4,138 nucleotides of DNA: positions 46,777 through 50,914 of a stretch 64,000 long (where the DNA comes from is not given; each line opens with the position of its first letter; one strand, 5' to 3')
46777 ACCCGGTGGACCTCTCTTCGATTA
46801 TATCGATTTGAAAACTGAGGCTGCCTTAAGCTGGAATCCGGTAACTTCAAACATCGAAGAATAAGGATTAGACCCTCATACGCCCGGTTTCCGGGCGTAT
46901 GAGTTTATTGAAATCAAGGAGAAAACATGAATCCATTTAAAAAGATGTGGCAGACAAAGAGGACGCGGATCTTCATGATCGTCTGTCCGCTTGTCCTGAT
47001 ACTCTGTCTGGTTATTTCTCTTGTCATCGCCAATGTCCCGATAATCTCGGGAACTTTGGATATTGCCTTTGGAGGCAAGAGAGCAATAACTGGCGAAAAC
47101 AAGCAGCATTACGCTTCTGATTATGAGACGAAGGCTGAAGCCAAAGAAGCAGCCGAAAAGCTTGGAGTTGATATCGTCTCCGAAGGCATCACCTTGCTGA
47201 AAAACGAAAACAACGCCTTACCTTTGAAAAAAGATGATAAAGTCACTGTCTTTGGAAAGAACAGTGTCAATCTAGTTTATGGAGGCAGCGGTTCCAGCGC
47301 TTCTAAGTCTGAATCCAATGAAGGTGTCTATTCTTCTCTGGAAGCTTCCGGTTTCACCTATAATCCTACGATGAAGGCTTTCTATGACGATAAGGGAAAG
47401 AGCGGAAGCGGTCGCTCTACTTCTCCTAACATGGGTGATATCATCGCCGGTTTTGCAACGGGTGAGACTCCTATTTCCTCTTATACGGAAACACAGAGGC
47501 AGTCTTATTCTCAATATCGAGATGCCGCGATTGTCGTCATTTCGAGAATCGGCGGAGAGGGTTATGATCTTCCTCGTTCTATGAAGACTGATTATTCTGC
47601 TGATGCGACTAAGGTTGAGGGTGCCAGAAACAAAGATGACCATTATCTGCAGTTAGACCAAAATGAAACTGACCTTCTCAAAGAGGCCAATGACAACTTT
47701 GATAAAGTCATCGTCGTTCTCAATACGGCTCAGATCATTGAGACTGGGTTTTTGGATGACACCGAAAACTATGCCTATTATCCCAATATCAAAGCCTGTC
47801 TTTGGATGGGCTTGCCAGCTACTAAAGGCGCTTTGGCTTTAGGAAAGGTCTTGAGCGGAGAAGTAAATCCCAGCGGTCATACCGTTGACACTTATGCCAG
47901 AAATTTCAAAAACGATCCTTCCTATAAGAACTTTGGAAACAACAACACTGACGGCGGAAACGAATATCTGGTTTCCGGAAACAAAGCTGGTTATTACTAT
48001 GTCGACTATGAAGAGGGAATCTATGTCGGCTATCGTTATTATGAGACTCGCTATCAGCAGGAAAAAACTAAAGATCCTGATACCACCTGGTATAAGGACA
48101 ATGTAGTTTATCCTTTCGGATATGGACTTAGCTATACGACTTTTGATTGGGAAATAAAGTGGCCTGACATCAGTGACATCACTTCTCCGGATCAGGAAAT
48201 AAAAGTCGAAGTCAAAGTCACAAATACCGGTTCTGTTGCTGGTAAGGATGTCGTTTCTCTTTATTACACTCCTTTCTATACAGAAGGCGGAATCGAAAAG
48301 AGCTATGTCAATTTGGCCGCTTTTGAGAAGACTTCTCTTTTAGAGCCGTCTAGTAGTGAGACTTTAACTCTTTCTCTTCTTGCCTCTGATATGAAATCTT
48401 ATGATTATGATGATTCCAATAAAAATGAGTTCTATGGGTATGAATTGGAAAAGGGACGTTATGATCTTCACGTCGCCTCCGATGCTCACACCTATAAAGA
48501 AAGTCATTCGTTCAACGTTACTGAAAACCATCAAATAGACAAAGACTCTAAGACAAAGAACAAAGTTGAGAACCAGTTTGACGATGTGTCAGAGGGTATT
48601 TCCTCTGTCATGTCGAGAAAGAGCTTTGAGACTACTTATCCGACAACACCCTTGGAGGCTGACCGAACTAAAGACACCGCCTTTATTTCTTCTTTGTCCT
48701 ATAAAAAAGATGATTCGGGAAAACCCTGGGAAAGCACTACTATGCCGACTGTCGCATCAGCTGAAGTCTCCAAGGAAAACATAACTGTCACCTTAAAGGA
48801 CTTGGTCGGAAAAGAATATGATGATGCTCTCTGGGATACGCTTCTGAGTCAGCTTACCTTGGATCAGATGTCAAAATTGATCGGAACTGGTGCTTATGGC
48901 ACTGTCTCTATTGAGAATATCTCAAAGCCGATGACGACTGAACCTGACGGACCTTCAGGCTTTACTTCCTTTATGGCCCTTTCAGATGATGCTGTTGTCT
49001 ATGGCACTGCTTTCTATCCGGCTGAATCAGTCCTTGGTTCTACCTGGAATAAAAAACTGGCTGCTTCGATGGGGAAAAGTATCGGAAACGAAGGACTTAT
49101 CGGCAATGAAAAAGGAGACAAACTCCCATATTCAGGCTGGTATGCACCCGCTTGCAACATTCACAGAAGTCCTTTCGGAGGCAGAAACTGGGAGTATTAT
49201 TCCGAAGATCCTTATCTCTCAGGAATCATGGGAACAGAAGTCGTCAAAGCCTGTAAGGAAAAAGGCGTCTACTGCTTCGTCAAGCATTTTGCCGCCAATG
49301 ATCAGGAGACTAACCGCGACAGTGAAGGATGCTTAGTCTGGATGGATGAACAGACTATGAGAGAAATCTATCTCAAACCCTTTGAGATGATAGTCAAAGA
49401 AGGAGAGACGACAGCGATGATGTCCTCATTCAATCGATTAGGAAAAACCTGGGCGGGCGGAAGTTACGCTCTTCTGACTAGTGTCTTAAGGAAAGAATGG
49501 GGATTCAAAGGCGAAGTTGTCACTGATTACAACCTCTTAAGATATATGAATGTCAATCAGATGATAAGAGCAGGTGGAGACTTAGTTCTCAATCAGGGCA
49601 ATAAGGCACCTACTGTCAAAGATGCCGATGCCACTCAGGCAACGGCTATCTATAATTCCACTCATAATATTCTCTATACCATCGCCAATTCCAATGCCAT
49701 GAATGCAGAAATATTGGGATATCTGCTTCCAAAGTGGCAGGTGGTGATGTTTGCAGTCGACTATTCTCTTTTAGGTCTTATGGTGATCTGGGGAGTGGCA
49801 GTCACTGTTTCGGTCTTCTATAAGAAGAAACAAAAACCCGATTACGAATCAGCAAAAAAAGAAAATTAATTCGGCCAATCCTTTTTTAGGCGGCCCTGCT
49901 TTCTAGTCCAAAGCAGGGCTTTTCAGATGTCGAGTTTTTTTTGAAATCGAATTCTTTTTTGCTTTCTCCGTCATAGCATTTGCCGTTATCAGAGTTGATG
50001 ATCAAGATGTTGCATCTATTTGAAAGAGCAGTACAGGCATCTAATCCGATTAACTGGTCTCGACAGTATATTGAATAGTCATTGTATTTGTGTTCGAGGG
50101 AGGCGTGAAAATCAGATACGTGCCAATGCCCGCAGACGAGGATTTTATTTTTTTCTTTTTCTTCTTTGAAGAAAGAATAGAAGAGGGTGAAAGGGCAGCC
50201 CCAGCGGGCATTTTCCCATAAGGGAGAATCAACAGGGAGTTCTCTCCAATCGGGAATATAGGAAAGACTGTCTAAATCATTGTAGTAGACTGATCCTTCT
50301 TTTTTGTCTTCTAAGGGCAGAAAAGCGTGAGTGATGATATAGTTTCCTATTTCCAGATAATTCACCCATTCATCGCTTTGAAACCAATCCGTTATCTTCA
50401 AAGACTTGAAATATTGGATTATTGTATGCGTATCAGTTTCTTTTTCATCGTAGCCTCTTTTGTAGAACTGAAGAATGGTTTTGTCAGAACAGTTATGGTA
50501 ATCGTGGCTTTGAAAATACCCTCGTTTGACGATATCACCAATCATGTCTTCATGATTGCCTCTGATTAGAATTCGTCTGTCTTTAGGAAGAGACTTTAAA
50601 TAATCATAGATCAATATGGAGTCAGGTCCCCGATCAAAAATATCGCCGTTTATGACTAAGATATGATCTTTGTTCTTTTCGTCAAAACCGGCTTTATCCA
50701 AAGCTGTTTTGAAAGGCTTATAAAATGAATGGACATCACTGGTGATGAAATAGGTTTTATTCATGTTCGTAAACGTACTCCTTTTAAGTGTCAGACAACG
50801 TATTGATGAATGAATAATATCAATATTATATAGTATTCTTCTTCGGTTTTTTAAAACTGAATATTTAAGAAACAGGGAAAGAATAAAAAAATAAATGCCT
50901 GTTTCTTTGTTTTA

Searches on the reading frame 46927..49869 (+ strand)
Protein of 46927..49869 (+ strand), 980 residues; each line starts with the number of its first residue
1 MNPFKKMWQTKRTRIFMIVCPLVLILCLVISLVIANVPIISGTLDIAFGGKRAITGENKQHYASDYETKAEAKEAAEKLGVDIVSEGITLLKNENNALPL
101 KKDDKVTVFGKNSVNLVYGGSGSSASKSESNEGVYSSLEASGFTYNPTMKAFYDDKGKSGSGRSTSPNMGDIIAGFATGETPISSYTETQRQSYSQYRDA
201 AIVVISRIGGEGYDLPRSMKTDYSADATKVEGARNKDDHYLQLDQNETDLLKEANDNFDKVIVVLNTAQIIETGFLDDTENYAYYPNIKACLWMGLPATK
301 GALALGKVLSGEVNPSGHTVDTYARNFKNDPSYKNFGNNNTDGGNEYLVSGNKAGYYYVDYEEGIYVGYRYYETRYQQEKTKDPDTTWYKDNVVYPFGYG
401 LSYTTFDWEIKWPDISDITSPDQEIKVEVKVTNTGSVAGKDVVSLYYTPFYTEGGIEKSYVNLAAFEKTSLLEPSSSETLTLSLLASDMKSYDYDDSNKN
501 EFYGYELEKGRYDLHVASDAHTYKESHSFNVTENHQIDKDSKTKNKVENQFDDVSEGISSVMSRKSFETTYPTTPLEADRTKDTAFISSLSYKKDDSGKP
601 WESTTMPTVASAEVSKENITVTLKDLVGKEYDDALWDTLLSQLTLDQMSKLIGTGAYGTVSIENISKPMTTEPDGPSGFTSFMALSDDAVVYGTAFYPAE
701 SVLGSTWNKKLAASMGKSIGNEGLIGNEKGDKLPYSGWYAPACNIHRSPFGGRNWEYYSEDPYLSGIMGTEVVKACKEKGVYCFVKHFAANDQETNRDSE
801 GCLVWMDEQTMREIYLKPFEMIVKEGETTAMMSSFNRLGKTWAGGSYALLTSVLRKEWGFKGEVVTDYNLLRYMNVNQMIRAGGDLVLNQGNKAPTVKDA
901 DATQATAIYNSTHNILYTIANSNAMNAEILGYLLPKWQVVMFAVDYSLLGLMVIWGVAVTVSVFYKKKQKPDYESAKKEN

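Call 7: search_protein_families(library=pfam, proteins=[window:46927-49869:+], max_evalue=0.01)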
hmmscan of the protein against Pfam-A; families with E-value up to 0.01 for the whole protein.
window:46927-49869:+ (980 aa): 3 families
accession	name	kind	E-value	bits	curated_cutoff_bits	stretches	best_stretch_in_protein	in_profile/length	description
PF00933.27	Glyco_hydro_3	-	1.1e-27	97.8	27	1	695-872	83-256/316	Glycosyl hydrolase family 3 N terminal domain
PF01915.27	Glyco_hydro_3_C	-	1.2e-27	97.6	31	1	88-369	1-200/200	Glycosyl hydrolase family 3 C-terminal domain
PF14310.12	Fn3-like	-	1.4e-06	28.7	25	1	442-519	2-70/71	Fibronectin type III-like domain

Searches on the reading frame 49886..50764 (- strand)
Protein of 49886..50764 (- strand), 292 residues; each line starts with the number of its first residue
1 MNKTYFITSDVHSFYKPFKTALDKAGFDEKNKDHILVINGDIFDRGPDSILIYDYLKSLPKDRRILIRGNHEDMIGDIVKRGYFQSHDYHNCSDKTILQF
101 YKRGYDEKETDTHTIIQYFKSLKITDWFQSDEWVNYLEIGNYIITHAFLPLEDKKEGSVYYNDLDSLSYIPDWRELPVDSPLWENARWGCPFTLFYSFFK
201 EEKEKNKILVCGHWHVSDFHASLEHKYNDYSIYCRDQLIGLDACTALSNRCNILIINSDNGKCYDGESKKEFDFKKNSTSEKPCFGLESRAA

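Call 82: search_protein_families(library=pfam, proteins=[window:49886-50764:-], max_evalue=0.0001)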
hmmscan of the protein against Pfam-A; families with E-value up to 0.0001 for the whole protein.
window:49886-50764:- (292 aa): 1 family
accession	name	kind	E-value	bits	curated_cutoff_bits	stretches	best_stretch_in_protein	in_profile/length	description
PF00149.33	Metallophos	-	2.4e-13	51.4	21.5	1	6-216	4-190/191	Calcineurin-like phosphoesterase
